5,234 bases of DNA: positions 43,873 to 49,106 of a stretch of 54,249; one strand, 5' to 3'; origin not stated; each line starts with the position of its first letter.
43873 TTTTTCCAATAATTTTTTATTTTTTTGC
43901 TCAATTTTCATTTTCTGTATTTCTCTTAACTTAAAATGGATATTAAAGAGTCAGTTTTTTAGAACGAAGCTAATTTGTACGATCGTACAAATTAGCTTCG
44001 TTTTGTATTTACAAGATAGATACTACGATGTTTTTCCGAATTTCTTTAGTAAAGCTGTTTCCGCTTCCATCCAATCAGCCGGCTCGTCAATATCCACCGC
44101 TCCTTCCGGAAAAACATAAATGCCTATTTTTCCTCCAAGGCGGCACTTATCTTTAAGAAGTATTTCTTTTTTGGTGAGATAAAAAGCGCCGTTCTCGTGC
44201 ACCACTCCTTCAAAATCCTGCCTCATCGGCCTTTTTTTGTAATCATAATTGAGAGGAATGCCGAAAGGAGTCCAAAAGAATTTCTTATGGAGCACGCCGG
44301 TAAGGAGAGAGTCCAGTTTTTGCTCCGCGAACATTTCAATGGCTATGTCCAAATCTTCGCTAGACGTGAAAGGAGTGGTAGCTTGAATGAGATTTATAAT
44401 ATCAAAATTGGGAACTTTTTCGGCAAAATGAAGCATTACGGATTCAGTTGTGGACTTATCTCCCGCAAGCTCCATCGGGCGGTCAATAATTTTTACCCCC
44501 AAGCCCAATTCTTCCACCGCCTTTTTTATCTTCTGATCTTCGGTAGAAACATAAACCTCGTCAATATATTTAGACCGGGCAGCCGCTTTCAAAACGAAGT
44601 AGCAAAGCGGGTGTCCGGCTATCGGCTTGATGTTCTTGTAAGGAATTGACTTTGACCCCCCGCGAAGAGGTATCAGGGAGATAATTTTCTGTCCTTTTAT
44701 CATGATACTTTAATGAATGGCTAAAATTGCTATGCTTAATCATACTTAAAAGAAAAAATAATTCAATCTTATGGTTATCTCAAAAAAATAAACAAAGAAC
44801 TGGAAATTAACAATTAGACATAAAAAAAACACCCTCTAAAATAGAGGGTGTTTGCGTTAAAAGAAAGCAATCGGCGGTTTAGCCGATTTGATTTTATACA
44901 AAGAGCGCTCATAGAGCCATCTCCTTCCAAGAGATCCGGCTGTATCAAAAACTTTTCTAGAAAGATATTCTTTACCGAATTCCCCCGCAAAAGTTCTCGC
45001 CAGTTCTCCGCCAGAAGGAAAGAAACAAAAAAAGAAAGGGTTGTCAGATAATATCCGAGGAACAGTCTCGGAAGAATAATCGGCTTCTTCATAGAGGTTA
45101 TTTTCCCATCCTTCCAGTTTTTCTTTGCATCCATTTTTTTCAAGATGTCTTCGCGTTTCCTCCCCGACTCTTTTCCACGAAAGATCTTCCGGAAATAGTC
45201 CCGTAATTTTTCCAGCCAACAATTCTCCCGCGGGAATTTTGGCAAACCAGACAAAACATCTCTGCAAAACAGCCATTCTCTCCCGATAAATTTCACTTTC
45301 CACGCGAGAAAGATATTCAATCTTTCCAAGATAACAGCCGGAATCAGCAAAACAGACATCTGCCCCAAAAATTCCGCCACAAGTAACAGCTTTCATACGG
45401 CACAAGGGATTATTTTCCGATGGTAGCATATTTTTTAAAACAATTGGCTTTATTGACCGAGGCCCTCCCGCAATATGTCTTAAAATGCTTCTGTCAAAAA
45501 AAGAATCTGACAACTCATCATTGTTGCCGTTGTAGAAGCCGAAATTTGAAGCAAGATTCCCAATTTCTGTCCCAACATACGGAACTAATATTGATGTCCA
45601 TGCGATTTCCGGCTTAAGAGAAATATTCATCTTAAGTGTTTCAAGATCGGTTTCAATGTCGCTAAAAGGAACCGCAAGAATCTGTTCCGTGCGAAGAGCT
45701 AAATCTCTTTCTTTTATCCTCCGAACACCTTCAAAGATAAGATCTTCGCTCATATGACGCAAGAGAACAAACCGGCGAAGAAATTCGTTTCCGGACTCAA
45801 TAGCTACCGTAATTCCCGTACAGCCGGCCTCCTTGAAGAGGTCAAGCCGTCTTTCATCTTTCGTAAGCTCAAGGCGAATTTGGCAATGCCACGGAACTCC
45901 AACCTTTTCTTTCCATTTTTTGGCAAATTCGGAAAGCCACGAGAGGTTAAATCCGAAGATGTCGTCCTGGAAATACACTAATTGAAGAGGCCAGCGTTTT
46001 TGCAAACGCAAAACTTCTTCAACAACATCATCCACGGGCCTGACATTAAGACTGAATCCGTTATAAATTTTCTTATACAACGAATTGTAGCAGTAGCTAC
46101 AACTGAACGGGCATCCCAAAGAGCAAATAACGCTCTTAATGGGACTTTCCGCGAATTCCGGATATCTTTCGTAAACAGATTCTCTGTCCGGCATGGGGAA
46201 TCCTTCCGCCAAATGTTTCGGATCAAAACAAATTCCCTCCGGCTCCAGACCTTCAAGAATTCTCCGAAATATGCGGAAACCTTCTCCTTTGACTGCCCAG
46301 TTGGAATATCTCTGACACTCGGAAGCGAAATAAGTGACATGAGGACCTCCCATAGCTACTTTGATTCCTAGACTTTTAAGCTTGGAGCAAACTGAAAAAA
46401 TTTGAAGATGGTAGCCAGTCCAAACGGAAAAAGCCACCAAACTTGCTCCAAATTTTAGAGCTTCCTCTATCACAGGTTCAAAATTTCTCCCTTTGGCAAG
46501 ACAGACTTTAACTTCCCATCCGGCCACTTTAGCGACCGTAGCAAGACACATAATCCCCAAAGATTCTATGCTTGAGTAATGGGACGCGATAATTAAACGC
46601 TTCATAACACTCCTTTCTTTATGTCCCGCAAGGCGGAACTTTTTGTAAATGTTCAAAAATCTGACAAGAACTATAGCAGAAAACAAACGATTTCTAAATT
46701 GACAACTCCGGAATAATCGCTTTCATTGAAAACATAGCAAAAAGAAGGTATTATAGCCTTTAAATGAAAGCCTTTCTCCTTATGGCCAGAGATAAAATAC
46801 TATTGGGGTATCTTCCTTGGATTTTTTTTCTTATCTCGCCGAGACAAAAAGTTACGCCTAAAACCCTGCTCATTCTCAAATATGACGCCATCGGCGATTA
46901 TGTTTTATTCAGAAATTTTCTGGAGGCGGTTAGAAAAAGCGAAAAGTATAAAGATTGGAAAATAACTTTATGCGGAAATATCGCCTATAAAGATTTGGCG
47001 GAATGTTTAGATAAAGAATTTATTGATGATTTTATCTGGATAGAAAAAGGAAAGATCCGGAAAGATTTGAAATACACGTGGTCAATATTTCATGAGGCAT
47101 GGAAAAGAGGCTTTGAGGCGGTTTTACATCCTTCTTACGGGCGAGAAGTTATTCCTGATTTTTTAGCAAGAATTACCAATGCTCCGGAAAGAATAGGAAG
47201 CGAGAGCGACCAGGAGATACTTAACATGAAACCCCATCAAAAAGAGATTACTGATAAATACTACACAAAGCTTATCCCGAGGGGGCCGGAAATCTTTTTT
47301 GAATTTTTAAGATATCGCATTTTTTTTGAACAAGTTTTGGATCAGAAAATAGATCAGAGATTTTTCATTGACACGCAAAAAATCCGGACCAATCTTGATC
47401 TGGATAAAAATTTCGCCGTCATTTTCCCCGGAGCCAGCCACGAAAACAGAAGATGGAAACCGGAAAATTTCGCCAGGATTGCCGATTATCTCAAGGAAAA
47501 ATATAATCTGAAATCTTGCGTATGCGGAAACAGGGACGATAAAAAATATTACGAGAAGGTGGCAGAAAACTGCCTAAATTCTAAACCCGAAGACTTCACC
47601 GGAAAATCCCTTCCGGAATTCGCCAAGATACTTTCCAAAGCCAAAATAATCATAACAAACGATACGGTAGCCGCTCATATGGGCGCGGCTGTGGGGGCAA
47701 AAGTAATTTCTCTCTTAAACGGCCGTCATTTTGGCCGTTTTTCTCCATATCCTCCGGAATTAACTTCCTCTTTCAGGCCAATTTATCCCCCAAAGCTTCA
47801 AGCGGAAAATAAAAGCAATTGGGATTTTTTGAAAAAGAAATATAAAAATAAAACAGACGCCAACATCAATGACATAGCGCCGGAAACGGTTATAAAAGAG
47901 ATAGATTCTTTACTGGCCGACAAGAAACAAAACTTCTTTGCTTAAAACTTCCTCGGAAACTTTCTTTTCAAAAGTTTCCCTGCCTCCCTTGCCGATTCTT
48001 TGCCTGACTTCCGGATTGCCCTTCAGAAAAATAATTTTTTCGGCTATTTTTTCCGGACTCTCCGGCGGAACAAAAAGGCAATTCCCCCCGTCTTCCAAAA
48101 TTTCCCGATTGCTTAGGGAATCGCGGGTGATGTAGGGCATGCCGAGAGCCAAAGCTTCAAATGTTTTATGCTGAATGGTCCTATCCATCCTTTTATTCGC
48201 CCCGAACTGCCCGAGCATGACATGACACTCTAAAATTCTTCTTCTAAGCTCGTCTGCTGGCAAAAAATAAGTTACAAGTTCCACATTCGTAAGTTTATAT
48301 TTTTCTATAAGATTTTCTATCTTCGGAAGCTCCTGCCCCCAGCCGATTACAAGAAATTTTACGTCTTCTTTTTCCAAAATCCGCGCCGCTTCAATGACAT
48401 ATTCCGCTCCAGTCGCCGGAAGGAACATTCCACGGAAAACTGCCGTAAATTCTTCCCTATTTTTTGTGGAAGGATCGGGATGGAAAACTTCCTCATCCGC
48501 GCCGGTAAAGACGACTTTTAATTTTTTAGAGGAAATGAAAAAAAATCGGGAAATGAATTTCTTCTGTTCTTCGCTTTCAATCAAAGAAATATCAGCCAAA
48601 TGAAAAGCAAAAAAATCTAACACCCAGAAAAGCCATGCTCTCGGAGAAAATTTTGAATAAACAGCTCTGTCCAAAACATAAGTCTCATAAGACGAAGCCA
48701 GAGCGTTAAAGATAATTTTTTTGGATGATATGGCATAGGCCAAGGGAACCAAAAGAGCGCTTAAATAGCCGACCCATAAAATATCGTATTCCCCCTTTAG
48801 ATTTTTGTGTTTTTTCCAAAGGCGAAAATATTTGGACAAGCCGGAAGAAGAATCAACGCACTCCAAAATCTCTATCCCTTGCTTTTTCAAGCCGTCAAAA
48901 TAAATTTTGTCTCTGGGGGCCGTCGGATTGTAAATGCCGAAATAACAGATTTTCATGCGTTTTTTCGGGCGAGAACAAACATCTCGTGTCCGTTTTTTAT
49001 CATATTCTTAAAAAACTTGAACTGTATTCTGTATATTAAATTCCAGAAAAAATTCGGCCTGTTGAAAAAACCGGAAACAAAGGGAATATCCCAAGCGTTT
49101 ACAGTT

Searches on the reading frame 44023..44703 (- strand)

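Call 58: search_protein_families(library=pfam, proteins=[window:44023-44703:-], max_evalue=0.0001)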
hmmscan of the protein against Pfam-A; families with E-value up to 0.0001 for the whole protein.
window:44023-44703:- (226 aa): 1 family
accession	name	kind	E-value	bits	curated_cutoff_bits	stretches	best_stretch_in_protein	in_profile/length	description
PF02348.25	CTP_transf_3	-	1.2e-21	77.9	22.6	1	9-136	2-125/217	Cytidylyltransferase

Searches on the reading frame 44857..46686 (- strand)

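Call 58: search_protein_families(library=pfam, proteins=[window:44857-46686:-], max_evalue=0.0001)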
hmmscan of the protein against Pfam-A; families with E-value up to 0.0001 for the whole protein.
window:44857-46686:- (609 aa): 2 families
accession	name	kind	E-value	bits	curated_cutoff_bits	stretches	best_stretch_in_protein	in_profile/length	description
PF04055.27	Radical_SAM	-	1.8e-13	51.4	29.5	1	187-331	2-143/166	Radical SAM superfamily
PF02310.24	B12-binding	-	2.7e-12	47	32.1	1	30-141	2-118/121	B12 binding domain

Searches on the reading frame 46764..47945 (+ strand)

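Call 58: search_protein_families(library=pfam, proteins=[window:46764-47945:+], max_evalue=0.0001)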
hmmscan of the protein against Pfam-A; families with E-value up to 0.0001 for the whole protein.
window:46764-47945:+ (393 aa): 2 families
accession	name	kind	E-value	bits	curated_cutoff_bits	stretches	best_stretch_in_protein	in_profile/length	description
PF01075.23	Glyco_transf_9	-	6.6e-18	65.4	22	1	133-338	27-229/247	Glycosyltransferase family 9 (heptosyltransferase)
PF00534.26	Glycos_transf_1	-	9.2e-06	25.7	26.4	0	234-302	31-102/172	Glycosyl transferases group 1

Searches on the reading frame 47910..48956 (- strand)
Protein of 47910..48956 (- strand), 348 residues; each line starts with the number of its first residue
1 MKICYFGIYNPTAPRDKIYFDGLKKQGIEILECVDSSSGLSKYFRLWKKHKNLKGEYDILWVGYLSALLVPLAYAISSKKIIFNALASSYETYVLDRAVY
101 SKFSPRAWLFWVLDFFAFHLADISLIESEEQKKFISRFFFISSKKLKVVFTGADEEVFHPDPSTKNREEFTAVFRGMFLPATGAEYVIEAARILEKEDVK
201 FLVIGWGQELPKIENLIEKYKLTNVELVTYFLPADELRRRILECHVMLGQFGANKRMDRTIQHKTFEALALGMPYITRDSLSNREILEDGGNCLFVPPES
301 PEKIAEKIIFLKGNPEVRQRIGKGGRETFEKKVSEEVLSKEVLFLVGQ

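Call 58: search_protein_families(library=pfam, proteins=[window:47910-48956:-], max_evalue=0.0001)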
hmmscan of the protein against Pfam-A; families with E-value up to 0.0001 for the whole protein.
window:47910-48956:- (348 aa): 3 families
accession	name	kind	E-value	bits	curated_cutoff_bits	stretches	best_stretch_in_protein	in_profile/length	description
PF00534.26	Glycos_transf_1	-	3.5e-20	72.7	26.4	1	161-327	7-171/172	Glycosyl transferases group 1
PF13692.12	Glyco_trans_1_4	-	9.9e-15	55.5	27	1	171-311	3-139/142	Glycosyl transferases group 1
PF13524.12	Glyco_trans_1_2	-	1.6e-08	35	25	1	229-331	32-131/144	Glycosyl transferase-like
